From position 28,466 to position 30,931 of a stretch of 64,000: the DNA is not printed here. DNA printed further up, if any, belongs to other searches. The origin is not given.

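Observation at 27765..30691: Fused WecB-type 2-epimerase and Cap5E/FnlA-type 4,6-dehydratase in one 690-aa polypeptide, coupled by TTGA overlap to an RmlD-type reductase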

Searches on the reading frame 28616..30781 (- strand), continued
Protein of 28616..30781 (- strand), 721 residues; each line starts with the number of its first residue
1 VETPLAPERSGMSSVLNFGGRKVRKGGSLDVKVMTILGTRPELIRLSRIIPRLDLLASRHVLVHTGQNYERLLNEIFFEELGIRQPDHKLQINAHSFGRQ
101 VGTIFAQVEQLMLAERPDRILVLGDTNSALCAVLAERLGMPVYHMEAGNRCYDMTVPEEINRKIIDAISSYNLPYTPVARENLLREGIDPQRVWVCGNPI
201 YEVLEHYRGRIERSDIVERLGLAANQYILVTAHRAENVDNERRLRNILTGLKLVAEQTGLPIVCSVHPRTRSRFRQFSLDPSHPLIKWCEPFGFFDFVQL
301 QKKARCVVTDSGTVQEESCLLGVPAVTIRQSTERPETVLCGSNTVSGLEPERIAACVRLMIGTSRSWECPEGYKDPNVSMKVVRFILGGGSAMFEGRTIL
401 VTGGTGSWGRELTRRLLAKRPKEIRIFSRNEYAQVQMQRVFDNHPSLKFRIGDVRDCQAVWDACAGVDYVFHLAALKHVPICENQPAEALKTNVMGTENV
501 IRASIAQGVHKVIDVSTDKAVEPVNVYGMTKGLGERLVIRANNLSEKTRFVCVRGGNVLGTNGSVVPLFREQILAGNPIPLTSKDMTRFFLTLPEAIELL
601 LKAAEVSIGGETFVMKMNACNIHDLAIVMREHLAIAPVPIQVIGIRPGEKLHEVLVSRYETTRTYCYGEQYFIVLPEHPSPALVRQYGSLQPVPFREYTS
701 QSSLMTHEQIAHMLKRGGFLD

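Call 15: find_related_loci(query=window:28619-30682:-, collection=genome_contigs, flank=10000)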
Query window:28619-30682:- (688 aa) in genome_contigs; peptide patterns used: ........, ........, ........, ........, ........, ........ (x = any residue, [..] = any of these).
102 stretches matched a pattern; 89 encode a relative of the query (tblastn E <= 1e-3); the best 80 are kept; 80 distinct loci.
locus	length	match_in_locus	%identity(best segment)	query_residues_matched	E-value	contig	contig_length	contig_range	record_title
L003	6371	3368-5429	75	1-688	0e+0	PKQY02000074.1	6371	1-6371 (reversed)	MAG: Bacillota bacterium isolate ZC4RG07 NODE_13336_length_6371_cov_39.330431, whole genome shotgun sequence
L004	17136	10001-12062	65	1-687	0e+0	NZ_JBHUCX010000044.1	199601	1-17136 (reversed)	Alicyclobacillus fodiniaquatilis strain CGMCC 1.15049 velvet_auto_105_44, whole genome shotgun sequence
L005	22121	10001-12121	55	1-641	2e-127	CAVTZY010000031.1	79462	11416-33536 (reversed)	MAG: Terriglobia bacterium isolate MFD04408.bin.2.106 genome assembly, contig: contig_43919, whole genome shotgun sequen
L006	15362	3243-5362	54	1-641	1e-124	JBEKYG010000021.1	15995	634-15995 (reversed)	MAG: Acidobacteriota bacterium isolate SPRUCE 66 SPRUCE_66_21, whole genome shotgun sequence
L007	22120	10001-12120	54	1-681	5e-124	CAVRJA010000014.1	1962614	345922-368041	MAG: uncultured Acidobacteriota bacterium isolate MFD05942.bin.2.7 genome assembly, contig: contig_8739, whole genome sh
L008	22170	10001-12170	55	1-682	2e-115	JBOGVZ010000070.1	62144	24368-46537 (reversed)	MAG: Actinomycetota bacterium isolate M3-S_metawrap_bin.41 k127_3848199, whole genome shotgun sequence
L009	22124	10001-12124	51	1-644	3e-114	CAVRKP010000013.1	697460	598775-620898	MAG: Vicinamibacterales bacterium isolate MFD01275.bin.2.21 genome assembly, contig: contig_6455, whole genome shotgun s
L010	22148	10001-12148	50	1-640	8e-112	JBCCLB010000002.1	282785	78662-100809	MAG: Myxococcota bacterium isolate P01_C01_bin.17 k141_35955_length_282785_cov_22.5043, whole genome shotgun sequence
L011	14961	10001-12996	46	1-640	2e-104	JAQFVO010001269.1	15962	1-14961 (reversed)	MAG: Endozoicomonas sp. isolate Pac_F2a k77_33826, whole genome shotgun sequence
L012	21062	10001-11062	48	1-353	3e-104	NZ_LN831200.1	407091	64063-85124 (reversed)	Paenibacillus ihuae strain GD6, whole genome shotgun sequence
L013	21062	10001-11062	45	2-353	3e-98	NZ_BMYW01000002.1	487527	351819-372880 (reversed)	Vogesella alkaliphila strain KCTC 32041 sequence02, whole genome shotgun sequence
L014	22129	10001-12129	46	1-644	1e-97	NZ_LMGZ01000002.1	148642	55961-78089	Devosia sp. Root635 contig_10, whole genome shotgun sequence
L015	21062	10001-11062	46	2-353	4e-97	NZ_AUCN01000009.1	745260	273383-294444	Chitinibacter tainanensis DSM 15459 G482DRAFT_scaffold00001.1_C, whole genome shotgun sequence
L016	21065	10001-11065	44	1-353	5e-96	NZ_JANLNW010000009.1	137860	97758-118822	Pseudomonas sp. 6D_7.1_Bac1 18, whole genome shotgun sequence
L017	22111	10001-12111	45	1-630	4e-96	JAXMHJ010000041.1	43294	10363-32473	MAG: Kiritimatiellia bacterium isolate STL-VER1 C1.80.fa-41, whole genome shotgun sequence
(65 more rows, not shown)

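Call 23: search_protein_representatives(protein=window:28619-30682:-)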
Query: 688 residues. Proteins with E-value up to 0.001 (for the whole library): 51065; up to 1e-10: 27600; up to 1e-30: 10783. The best 150 are listed.
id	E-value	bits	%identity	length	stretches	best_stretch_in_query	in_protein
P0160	7.0e-129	447.8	56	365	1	1-357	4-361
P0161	5.9e-116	405.1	55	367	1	1-355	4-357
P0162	1.3e-112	394.0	52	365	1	1-355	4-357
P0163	8.0e-112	391.4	57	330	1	360-687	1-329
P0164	9.5e-111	387.8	54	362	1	1-356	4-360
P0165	4.5e-110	385.6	56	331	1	359-687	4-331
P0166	5.6e-107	375.4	56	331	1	360-687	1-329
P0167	1.0e-106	374.5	50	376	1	1-359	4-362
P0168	1.3e-105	370.8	56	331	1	360-687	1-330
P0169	8.3e-105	368.2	48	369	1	1-364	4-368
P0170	1.2e-103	364.4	50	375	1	1-353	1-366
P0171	2.0e-103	363.7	48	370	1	1-355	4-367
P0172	9.7e-103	361.4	49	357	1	1-355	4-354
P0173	3.0e-101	356.4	48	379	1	1-356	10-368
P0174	1.8e-100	353.9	54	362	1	360-688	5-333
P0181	3.0e-95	336.6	48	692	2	116-355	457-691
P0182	3.3e-95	336.5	51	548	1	357-687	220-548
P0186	2.6e-92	326.9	46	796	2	1-278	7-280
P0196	2.9e-89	316.9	35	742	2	83-626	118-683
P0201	8.5e-88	312.0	56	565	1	2-278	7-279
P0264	1.3e-75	271.8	49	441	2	435-643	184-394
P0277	9.2e-74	265.6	38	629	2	361-680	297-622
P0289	2.2e-72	261.0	36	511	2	2-243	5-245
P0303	6.0e-71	256.3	43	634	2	361-682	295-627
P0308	2.0e-70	254.6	49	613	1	364-641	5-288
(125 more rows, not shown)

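Call 25: search_protein_families(library=pfam, proteins=[P0181, P0182, P0186, P0196, P0201, P0277, P0303, P0308, P0289, P0264], max_evalue=1e-8)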
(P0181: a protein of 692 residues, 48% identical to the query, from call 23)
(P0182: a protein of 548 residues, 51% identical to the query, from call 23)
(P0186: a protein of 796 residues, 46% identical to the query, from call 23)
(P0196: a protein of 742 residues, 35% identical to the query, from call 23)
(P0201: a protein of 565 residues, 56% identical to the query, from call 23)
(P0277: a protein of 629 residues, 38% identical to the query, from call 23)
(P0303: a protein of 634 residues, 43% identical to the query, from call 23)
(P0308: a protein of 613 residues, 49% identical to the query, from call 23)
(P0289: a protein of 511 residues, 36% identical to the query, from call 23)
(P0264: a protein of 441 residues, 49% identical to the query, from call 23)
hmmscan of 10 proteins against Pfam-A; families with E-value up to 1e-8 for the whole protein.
P0181 (692 aa): 1 family
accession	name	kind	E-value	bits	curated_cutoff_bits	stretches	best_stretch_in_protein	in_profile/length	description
PF02350.25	Epimerase_2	-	1e-81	274.9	30.6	2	459-689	103-346/347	UDP-N-acetylglucosamine 2-epimerase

P0182 (548 aa): 7 families
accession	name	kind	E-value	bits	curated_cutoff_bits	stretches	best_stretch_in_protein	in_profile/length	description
PF02719.21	Polysacc_synt_2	-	8.1e-90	301.4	20.2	1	229-499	1-289/293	Polysaccharide biosynthesis protein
PF01370.27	Epimerase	-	6.4e-28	98.2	20.9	1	229-435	1-226/240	NAD dependent epimerase/dehydratase family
PF01073.25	3Beta_HSD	-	1.3e-21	77.4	22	1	230-350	1-119/280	3-beta hydroxysteroid dehydrogenase/isomerase family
PF16363.11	GDP_Man_Dehyd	-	3e-14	53.7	27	1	231-349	2-131/332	GDP-mannose 4,6 dehydratase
PF04321.23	RmlD_sub_bind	-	3.3e-14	53.1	27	1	228-416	2-180/287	RmlD substrate binding domain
PF07993.18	NAD_binding_4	-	1.8e-11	44.2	20.1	0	294-351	86-140/258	Male sterility protein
PF13460.12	NAD_binding_10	-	3.1e-11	43.9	27.2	1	233-352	1-103/184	NAD(P)H-binding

P0186 (796 aa): 3 families
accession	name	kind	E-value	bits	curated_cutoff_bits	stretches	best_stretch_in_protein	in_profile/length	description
PF02350.25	Epimerase_2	-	3.7e-80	269.8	30.6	2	29-279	8-266/347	UDP-N-acetylglucosamine 2-epimerase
PF14528.11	LAGLIDADG_3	-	3.1e-16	59.8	22.5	1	569-648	2-82/82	LAGLIDADG-like domain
PF14890.11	Intein_splicing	-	8.9e-15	55.3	35.8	1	314-717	38-155/155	Intein splicing domain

P0196 (742 aa): 6 families
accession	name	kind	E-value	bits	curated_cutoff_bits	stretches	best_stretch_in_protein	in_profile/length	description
PF02719.21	Polysacc_synt_2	-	7e-99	331.1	20.2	1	420-699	1-291/293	Polysaccharide biosynthesis protein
PF02350.25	Epimerase_2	-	6.9e-81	272.2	30.6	1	114-343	63-296/347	UDP-N-acetylglucosamine 2-epimerase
PF01370.27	Epimerase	-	2.8e-24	86.3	20.9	1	420-631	1-227/240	NAD dependent epimerase/dehydratase family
PF16363.11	GDP_Man_Dehyd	-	7.1e-20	72.2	27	1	421-654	1-261/332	GDP-mannose 4,6 dehydratase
PF04321.23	RmlD_sub_bind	-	2.8e-15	56.6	27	1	419-663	2-235/287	RmlD substrate binding domain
PF01073.25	3Beta_HSD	-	3.1e-14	53.1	22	1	421-549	1-122/280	3-beta hydroxysteroid dehydrogenase/isomerase family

P0201 (565 aa): 1 family
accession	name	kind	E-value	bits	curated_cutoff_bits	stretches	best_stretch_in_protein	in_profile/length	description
PF02350.25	Epimerase_2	-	1.7e-67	228.2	30.6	1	32-278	10-266/347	UDP-N-acetylglucosamine 2-epimerase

P0277 (629 aa): 8 families
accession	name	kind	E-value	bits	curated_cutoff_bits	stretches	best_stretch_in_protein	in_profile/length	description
PF02719.21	Polysacc_synt_2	-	1.4e-114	382.6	20.2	1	302-582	1-291/293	Polysaccharide biosynthesis protein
PF01370.27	Epimerase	-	2.5e-60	204.3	20.9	2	4-221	1-240/240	NAD dependent epimerase/dehydratase family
PF16363.11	GDP_Man_Dehyd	-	9.2e-42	144.1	27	2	5-281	1-332/332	GDP-mannose 4,6 dehydratase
PF01073.25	3Beta_HSD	-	1.7e-37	129.5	22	2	303-426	1-122/280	3-beta hydroxysteroid dehydrogenase/isomerase family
PF04321.23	RmlD_sub_bind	-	1.2e-27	97.2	27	2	3-224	2-216/287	RmlD substrate binding domain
PF13460.12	NAD_binding_10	-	2.3e-21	76.9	27.2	1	8-163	1-149/184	NAD(P)H-binding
PF05368.20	NmrA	-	7.4e-15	55.7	27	0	2-293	3-287/298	NmrA-like family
PF07993.18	NAD_binding_4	-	4.8e-12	46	20.1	0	350-430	63-146/258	Male sterility protein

P0303 (634 aa): 9 families
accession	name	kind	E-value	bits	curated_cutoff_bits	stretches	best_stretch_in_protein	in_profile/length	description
PF02719.21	Polysacc_synt_2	-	9.9e-109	363.5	20.2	1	300-582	1-292/293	Polysaccharide biosynthesis protein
PF01370.27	Epimerase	-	2.1e-55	188.2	20.9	2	300-510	1-231/240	NAD dependent epimerase/dehydratase family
PF16363.11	GDP_Man_Dehyd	-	3.1e-33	116.1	27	1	301-530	1-260/332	GDP-mannose 4,6 dehydratase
PF01073.25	3Beta_HSD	-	4.2e-28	98.6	22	1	301-424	1-122/280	3-beta hydroxysteroid dehydrogenase/isomerase family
PF04321.23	RmlD_sub_bind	-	2.7e-22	79.6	27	1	300-486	3-177/287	RmlD substrate binding domain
PF13460.12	NAD_binding_10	-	3.6e-18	66.5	27.2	1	304-423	1-103/184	NAD(P)H-binding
PF07993.18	NAD_binding_4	-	1.1e-14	54.6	20.1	0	302-423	1-141/258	Male sterility protein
PF05368.20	NmrA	-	9.1e-11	42.3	27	0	297-416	2-105/298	NmrA-like family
PF08659.16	KR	-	9.3e-11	42.4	22.6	0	300-417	3-135/180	KR domain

P0308 (613 aa): 5 families
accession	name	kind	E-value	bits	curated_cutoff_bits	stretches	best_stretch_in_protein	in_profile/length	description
PF02719.21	Polysacc_synt_2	-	5.4e-85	285.5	20.2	1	7-285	1-289/293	Polysaccharide biosynthesis protein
PF01370.27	Epimerase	-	7.4e-32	111.1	20.9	2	7-218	1-225/240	NAD dependent epimerase/dehydratase family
PF04321.23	RmlD_sub_bind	-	5.1e-28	98.4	27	1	332-569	2-246/287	RmlD substrate binding domain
PF16363.11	GDP_Man_Dehyd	-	7.9e-17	62.1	27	1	10-248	3-267/332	GDP-mannose 4,6 dehydratase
PF01073.25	3Beta_HSD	-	8.2e-13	48.4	22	1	10-137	3-119/280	3-beta hydroxysteroid dehydrogenase/isomerase family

P0289 (511 aa): 1 family
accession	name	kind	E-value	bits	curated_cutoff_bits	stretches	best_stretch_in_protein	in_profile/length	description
PF02350.25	Epimerase_2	-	1.3e-125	419.3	30.6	2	22-246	2-233/347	UDP-N-acetylglucosamine 2-epimerase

P0264 (441 aa): 5 families
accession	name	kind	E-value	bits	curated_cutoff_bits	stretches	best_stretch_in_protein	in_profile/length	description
PF02719.21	Polysacc_synt_2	-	6.9e-167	554.4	20.2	2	169-391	64-290/293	Polysaccharide biosynthesis protein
PF01370.27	Epimerase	-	6.2e-35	121.2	20.9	2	165-319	47-225/240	NAD dependent epimerase/dehydratase family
PF04321.23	RmlD_sub_bind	-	3.9e-23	82.4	27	2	166-279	35-157/287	RmlD substrate binding domain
PF16363.11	GDP_Man_Dehyd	-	6.6e-21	75.6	27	2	39-114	52-130/332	GDP-mannose 4,6 dehydratase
PF07993.18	NAD_binding_4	-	4.7e-13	49.3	20.1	0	63-120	89-143/258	Male sterility protein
